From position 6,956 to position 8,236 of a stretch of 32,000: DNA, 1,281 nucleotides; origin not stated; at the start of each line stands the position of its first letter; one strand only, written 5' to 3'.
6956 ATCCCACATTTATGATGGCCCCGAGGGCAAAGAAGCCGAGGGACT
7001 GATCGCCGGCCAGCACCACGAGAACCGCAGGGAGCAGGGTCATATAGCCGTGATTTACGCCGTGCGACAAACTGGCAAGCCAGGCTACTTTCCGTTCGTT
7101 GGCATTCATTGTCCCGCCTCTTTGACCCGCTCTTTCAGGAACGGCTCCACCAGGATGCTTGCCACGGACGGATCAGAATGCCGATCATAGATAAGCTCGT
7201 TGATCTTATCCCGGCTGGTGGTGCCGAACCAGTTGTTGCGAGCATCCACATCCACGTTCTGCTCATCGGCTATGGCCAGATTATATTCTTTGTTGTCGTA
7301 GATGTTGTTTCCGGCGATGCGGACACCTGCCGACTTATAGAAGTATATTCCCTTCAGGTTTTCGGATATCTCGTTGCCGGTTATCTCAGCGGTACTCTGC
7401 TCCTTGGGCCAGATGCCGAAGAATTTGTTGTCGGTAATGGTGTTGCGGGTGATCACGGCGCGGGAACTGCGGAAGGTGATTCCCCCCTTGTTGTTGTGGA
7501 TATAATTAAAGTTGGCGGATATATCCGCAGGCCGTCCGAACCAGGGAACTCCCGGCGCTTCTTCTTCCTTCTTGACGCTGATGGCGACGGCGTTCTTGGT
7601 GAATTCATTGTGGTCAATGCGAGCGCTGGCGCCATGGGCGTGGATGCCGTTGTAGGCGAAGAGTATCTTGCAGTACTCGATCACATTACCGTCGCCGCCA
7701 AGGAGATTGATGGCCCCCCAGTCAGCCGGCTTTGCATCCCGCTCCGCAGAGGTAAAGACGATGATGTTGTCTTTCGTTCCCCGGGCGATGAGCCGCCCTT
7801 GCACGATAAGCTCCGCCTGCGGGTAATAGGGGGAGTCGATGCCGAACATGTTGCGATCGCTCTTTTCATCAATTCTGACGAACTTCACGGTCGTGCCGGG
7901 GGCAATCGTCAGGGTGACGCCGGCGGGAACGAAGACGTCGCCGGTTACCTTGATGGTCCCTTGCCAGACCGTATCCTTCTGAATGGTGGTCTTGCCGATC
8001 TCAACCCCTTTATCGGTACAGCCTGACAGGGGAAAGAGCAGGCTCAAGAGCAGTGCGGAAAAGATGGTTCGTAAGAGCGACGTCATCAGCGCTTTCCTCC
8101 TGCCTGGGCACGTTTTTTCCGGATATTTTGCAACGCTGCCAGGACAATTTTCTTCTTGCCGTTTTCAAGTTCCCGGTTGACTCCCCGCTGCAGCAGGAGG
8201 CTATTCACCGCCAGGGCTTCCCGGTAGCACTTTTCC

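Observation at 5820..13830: Seven-gene translationally coupled envelope operon that fits no characterised system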

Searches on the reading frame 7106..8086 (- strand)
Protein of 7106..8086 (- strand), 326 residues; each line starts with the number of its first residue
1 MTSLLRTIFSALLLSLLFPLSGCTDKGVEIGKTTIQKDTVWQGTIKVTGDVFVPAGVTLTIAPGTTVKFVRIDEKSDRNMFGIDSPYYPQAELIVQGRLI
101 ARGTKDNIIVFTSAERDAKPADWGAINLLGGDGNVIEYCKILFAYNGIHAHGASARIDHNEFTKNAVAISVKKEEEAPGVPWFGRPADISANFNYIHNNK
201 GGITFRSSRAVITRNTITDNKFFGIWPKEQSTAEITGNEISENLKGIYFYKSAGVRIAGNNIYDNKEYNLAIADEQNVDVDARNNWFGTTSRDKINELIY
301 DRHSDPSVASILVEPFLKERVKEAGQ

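Call 3: search_protein_families(library=pfam, proteins=[window:7106-8086:-], max_evalue=0.01)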
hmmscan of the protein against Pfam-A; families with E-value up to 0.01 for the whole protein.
window:7106-8086:- (326 aa): 2 families
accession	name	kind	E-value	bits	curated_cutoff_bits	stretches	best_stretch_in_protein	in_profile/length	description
PF13229.12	Beta_helix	-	4.1e-19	69.2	25.9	2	126-287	3-158/158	Right handed beta helix region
PF05048.19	NosD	-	1.3e-16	61.1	23.6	1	125-277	18-161/212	Periplasmic copper-binding protein (NosD)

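Call 4: search_protein_families(library=ncbifam, proteins=[window:7106-8086:-], max_evalue=0.01)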
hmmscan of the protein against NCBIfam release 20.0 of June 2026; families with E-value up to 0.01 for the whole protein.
window:7106-8086:- (326 aa): 2 families
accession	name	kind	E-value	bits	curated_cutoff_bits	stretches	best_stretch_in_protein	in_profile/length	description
TIGR03804.1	para_beta_helix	repeat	1.2e-10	40.9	19.45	2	224-266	1-43/44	parallel beta-helix repeat protein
TIGR04247.1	NosD_copper_fam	subfamily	1.5e-08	33.6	300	1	192-275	185-271/377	nitrous oxide reductase family maturation protein NosD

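Call 41: search_solved_structures(query=window:7106-8086:-, max_evalue=0.01, show_alignments=1)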
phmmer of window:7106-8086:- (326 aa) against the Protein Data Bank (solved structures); distinct sequences matched with E-value up to 0.01: 1.
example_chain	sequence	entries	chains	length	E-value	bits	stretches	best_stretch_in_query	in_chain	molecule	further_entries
4nk8_A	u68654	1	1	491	0.0041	19.6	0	228-293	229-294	Poly(beta-D-mannuronate) C5 epimerase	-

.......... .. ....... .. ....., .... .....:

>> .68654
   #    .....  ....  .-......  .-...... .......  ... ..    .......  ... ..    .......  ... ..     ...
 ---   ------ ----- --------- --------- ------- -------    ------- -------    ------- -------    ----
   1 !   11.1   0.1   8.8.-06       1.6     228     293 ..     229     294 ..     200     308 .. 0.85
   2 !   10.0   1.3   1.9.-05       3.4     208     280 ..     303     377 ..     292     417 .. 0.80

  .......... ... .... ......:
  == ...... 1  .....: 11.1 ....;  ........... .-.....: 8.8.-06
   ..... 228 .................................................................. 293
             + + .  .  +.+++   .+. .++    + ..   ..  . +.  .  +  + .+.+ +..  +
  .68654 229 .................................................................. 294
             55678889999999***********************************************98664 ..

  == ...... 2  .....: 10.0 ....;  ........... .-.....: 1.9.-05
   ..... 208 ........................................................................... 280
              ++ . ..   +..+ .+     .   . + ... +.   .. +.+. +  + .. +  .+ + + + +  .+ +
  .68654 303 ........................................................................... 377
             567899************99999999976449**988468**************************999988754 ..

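Call 51: search_solved_structures(query=A2, max_evalue=1, show_alignments=3)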
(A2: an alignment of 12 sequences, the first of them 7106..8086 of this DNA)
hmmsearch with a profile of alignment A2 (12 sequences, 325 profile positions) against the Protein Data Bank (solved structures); distinct sequences matched with E-value up to 1: 7.
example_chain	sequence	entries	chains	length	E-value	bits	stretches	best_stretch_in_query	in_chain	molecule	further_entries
4nk8_A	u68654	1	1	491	0.0039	19.4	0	218-292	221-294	Poly(beta-D-mannuronate) C5 epimerase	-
4nk6_A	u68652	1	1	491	0.018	17.3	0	208-273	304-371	Poly(beta-D-mannuronate) C5 epimerase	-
4ozz_A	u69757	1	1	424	0.021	17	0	208-273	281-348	Poly(beta-D-mannuronate) C5 epimerase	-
4ozy_A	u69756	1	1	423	0.024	16.8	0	208-273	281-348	Poly(beta-D-mannuronate) C5 epimerase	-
5gt5_A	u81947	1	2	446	0.09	14.9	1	113-147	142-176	Pectate lyase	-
2pyg_A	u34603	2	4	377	0.62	12.2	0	215-266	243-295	Poly(beta-D-mannuronate) C5 epimerase 4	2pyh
5lw3_A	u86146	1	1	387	0.82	11.8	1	216-270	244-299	Poly(beta-D-mannuronate) C5 epimerase 6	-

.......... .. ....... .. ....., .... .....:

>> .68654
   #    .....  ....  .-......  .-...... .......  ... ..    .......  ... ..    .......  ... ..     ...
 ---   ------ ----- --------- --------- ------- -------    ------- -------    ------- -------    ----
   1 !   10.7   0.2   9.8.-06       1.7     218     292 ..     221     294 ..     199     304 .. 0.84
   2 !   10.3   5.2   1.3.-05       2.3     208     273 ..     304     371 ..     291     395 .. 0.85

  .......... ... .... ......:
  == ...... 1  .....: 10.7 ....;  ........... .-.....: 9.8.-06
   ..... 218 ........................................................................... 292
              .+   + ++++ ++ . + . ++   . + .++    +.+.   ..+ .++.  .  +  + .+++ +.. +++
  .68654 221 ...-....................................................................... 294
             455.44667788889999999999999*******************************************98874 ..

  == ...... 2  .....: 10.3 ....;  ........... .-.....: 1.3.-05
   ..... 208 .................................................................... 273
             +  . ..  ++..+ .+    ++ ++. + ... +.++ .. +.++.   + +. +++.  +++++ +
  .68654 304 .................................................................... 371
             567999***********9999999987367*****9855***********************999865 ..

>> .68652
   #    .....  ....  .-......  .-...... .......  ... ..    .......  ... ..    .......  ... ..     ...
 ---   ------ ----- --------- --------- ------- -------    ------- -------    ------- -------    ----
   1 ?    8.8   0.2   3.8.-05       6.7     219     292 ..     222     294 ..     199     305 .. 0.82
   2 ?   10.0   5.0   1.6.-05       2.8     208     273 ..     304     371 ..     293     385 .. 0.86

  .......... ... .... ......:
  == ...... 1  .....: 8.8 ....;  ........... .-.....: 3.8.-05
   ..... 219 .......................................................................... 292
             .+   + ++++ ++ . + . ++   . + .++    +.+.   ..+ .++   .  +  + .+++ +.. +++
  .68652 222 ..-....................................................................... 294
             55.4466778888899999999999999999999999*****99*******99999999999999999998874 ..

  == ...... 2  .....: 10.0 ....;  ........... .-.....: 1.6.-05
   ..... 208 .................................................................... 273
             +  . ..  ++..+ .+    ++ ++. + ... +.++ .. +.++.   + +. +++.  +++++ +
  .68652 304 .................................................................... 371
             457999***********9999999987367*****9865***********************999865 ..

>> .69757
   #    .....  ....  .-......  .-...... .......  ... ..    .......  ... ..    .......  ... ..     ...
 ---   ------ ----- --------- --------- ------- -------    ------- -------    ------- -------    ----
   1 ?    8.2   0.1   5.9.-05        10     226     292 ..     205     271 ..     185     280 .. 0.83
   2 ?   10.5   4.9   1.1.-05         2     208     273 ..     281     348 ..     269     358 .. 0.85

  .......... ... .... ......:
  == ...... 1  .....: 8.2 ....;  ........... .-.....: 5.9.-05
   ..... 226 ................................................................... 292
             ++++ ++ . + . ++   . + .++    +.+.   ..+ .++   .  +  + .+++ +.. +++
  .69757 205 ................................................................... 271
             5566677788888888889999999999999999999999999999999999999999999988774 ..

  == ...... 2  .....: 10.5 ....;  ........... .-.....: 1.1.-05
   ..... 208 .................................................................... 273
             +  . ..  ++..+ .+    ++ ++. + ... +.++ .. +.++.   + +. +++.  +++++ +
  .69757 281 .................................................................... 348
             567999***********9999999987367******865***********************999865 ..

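Call 54: find_homologous_proteins(query=window:7106-8086:-)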
Query window:7106-8086:- (326 aa): 391 proteins with E <= 0.001 among 2821 candidates; the best 120 are listed.
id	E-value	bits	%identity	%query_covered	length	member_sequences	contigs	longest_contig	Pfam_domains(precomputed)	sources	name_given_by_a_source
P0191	4.8e-217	737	100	100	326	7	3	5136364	PF13229.13,PF28492.1,PF05048.20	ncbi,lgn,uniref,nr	ncbi:right-handed parallel beta-helix repeat-containing protein [Geotalea uraniireducens]|uniref:Par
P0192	7.3e-164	563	74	100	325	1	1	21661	PF13229.13,PF28492.1,PF05048.20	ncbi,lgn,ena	-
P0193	4.9e-162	557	75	100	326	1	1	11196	PF13229.13,PF28492.1,PF05048.20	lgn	-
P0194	4.7e-151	521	71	100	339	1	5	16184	PF13229.13,PF28492.1,PF05048.20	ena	-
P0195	7.8e-151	520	69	98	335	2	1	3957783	PF13229.13,PF28492.1,PF05048.20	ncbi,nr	ncbi:parallel beta-helix repeat (two copies) [Geobacter sp. DSM 9736]|nr:parallel beta-helix repeat 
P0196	2.2e-144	499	67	100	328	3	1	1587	PF13229.13,PF28492.1,PF05048.20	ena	-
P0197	1.5e-141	489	69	95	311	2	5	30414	PF13229.13,PF28492.1,PF05048.20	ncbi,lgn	-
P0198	4.2e-137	475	71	90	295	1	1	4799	PF13229.13,PF28492.1,PF05048.20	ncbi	-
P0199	4.9e-134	465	62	97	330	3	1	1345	PF13229.13,PF05048.20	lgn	-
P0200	8.3e-134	464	61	99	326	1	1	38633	PF13229.13,PF05048.20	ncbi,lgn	-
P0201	8.2e-133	461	63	96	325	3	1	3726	PF13229.13,PF28492.1,PF05048.20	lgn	-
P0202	2.1e-131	456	60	95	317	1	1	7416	PF13229.13,PF28492.1,PF05048.20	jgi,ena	-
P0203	3.8e-130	452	61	96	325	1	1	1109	PF13229.13,PF28492.1,PF05048.20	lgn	-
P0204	6.4e-130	451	60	99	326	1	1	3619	PF13229.13,PF05048.20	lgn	-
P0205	6.3e-129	448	61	95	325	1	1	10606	PF13229.13,PF28492.1,PF05048.20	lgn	-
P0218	5.5e-126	438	60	93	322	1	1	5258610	PF13229.13,PF28492.1,PF05048.20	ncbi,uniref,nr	ncbi:right-handed parallel beta-helix repeat-containing protein [Geomonas sp. RF6]|uniref:right-hand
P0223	9.1e-125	434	57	98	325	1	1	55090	PF13229.13,PF28492.1,PF05048.20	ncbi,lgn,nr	ncbi:MAG: right-handed parallel beta-helix repeat-containing protein [Desulfobulbaceae bacterium]|nr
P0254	3.4e-121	422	58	99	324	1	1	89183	PF13229.13,PF28492.1,PF05048.20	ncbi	ncbi:MAG: right-handed parallel beta-helix repeat-containing protein [Thermodesulfobacteriota bacter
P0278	8.6e-120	418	59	92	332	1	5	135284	PF13229.13,PF28492.1,PF05048.20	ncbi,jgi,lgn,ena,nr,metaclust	ncbi:MAG: hypothetical protein A2521_03765 [Deltaproteobacteria bacterium RIFOXYD12_FULL_57_12]|nr:M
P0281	1.1e-119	417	58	98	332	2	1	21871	PF13229.13,PF28492.1,PF05048.20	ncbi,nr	ncbi:MAG: right-handed parallel beta-helix repeat-containing protein [Nitrospirae bacterium]|nr:righ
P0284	1.7e-119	417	58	97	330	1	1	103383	PF13229.13,PF28492.1,PF05048.20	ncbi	-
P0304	2.3e-118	413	58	97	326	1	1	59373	PF13229.13,PF05048.20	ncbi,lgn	ncbi:MAG: right-handed parallel beta-helix repeat-containing protein [Thermodesulfobacteriota bacter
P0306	2.6e-118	413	62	93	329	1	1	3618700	PF13229.13,PF28492.1,PF05048.20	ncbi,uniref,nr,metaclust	ncbi:NosD domain-containing protein [Geobacter pickeringii]|uniref:Periplasmic copper-binding protei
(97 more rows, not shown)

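Call 55: find_encoding_contigs(protein=P0306, flank=9000, max_places=1)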
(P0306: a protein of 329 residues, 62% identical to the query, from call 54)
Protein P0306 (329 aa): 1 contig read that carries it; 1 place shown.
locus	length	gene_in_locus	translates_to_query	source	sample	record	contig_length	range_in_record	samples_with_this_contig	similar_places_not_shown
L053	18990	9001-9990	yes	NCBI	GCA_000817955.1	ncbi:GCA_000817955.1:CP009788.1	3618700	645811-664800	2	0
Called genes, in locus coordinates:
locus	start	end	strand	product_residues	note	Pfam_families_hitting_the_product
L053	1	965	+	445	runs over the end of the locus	PF02310:B12-binding, PF04055:Radical_SAM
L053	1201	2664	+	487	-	PF04443:LuxE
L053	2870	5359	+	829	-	PF28492:Beta_helix_4, PF13229:Beta_helix, PF05048:NosD, PF13229:Beta_helix, PF05048:NosD (weak), PF13229:Beta_helix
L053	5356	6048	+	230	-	PF10670:DUF4198 (faint), PF13620:CarboxypepD_reg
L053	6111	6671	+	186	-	PF04069:OpuAC (faint)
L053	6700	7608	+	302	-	PF05140:ResB (faint)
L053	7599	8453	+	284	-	PF03824:NicO, PF13386:DsbD_2 (weak)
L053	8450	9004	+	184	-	PF13414:TPR_11 (faint), PF14559:TPR_19 (faint), PF00515:TPR_1 (faint), PF07719:TPR_2 (faint), PF13181:TPR_8 (faint), PF13432:TPR_16, PF13424:TPR_12 (weak), PF13432:TPR_16 (weak), +3 more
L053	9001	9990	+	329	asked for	PF28492:Beta_helix_4 (weak), PF05048:NosD, PF13229:Beta_helix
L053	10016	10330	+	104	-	PF05402:PqqD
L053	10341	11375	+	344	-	PF04055:Radical_SAM, PF13186:SPASM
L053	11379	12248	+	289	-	PF13186:SPASM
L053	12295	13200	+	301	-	PF12974:Phosphonate-bd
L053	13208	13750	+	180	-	-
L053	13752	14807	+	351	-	PF04143:Sulf_transp (weak)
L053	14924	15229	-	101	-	-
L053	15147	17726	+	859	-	PF14522:Cytochrome_C7 (faint), PF14537:Cytochrom_c3_2 (faint), PF09698:GSu_C4xC__C2xCH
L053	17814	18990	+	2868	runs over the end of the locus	PF14522:Cytochrome_C7 (faint), PF14537:Cytochrom_c3_2 (faint), PF09698:GSu_C4xC__C2xCH (weak)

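Call 56: find_encoding_contigs(protein=P0223, flank=9000, max_places=1)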
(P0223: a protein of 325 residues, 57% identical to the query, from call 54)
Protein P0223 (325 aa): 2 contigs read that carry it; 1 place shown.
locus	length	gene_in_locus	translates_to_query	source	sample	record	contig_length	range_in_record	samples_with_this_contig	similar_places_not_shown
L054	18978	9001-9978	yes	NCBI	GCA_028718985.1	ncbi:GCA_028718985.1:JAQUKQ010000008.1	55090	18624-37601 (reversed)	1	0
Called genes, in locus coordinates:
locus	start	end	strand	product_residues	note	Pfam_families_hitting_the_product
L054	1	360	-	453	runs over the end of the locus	PF03091:CutA1, PF13374:TPR_10 (faint), PF13428:TPR_14 (faint), PF07719:TPR_2 (faint), PF13424:TPR_12 (weak), PF13432:TPR_16 (weak), PF00515:TPR_1 (weak), PF13424:TPR_12 (weak), +14 more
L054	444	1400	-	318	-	PF04055:Radical_SAM, PF12345:DUF3641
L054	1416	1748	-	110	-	PF02627:CMD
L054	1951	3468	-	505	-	PF00479:G6PD_N, PF02781:G6PD_C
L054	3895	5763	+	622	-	PF11845:Tll0287-like, PF08448:PAS_4, PF13426:PAS_9, PF00512:HisKA, PF02518:HATPase_c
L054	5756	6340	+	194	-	PF00072:Response_reg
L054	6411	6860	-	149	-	-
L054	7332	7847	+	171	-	PF13428:TPR_14 (faint)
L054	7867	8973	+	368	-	PF04143:Sulf_transp (faint)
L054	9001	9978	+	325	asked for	PF28492:Beta_helix_4 (weak), PF05048:NosD, PF13229:Beta_helix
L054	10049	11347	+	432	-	PF07690:MFS_1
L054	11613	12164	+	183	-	PF14361:RsbRD_N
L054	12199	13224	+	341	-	PF02665:Nitrate_red_gam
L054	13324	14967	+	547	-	PF13183:Fer4_8, PF13237:Fer4_10 (faint), PF13534:Fer4_17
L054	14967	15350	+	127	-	-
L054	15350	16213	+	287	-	PF13187:Fer4_9 (faint), PF13237:Fer4_10 (faint), PF13247:Fer4_11, PF12838:Fer4_7 (weak), PF00037:Fer4 (weak), PF12837:Fer4_6 (weak)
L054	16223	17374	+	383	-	PF03916:NrfD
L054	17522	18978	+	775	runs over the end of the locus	PF00291:PALP, PF01406:tRNA-synt_1e, PF09334:tRNA-synt_1g (faint), PF09190:DALR_2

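Call 57: find_encoding_contigs(protein=P0254, flank=9000, max_places=1)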
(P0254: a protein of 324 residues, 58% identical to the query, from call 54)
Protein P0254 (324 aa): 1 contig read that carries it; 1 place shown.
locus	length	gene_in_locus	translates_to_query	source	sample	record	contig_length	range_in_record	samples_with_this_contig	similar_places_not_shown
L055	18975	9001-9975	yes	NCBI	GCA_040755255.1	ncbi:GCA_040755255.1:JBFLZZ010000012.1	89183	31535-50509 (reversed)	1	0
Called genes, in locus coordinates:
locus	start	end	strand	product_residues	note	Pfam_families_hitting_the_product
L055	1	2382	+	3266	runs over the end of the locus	PF00041:fn3 (faint), PF10342:Kre9_KNH (faint), PF25833:Fn3_SaeA_3rd (faint), PF13385:Laminin_G_3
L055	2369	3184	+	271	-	PF13620:CarboxypepD_reg (faint)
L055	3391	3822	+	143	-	-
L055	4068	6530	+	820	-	PF28492:Beta_helix_4 (faint), PF13229:Beta_helix, PF05048:NosD, PF13229:Beta_helix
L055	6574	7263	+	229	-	PF10670:DUF4198 (weak), PF00775:Dioxygenase_C (faint), PF02369:Big_1 (faint), PF15976:CooC_C (faint), PF24107:DUF7382 (faint), PF13620:CarboxypepD_reg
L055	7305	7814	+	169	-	-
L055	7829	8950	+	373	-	-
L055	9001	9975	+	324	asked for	PF28492:Beta_helix_4, PF05048:NosD, PF13229:Beta_helix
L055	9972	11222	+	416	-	PF07690:MFS_1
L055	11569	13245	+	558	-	PF00437:T2SSE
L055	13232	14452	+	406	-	PF28597:T2SSF_N, PF00482:T2SSF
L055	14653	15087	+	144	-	PF07963:N_methyl (weak)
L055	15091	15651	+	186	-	PF07963:N_methyl (weak)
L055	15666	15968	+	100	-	PF07963:N_methyl (faint)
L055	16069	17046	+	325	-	PF21687:T2SSK_1st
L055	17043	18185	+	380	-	-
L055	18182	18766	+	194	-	-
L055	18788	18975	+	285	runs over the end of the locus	-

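Call 63: find_encoding_contigs(protein=P0278, flank=9000, max_places=1)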
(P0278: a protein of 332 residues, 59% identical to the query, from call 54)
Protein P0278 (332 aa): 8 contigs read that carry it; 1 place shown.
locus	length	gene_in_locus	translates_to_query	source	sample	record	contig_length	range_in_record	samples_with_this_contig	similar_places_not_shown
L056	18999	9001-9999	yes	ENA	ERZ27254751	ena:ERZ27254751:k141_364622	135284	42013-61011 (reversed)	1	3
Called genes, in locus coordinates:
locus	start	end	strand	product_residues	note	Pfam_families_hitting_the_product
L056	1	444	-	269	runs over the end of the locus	PF02361:CbiQ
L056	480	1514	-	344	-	PF01891:CbiM, PF13190:PDGLE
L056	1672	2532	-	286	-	PF03824:NicO, PF13386:DsbD_2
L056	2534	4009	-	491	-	PF00206:Lyase_1, PF10397:ADSL_C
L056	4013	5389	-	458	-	PF00206:Lyase_1, PF10397:ADSL_C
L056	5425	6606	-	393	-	PF02812:ELFV_dehydrog_N, PF00208:ELFV_dehydrog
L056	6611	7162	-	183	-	-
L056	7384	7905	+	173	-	-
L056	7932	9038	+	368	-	PF04143:Sulf_transp (weak)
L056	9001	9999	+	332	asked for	PF28492:Beta_helix_4 (weak), PF05048:NosD, PF13229:Beta_helix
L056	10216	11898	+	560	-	PF13191:AAA_16, PF13604:AAA_30 (weak), PF07728:AAA_5 (faint), PF13245:AAA_19 (weak), PF13401:AAA_22, PF21327:GspA_C39-like (weak), PF01471:PG_binding_1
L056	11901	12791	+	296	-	PF16537:T2SSB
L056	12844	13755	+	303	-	PF01694:Rhomboid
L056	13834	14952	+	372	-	PF01145:Band_7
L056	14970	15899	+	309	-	PF01145:Band_7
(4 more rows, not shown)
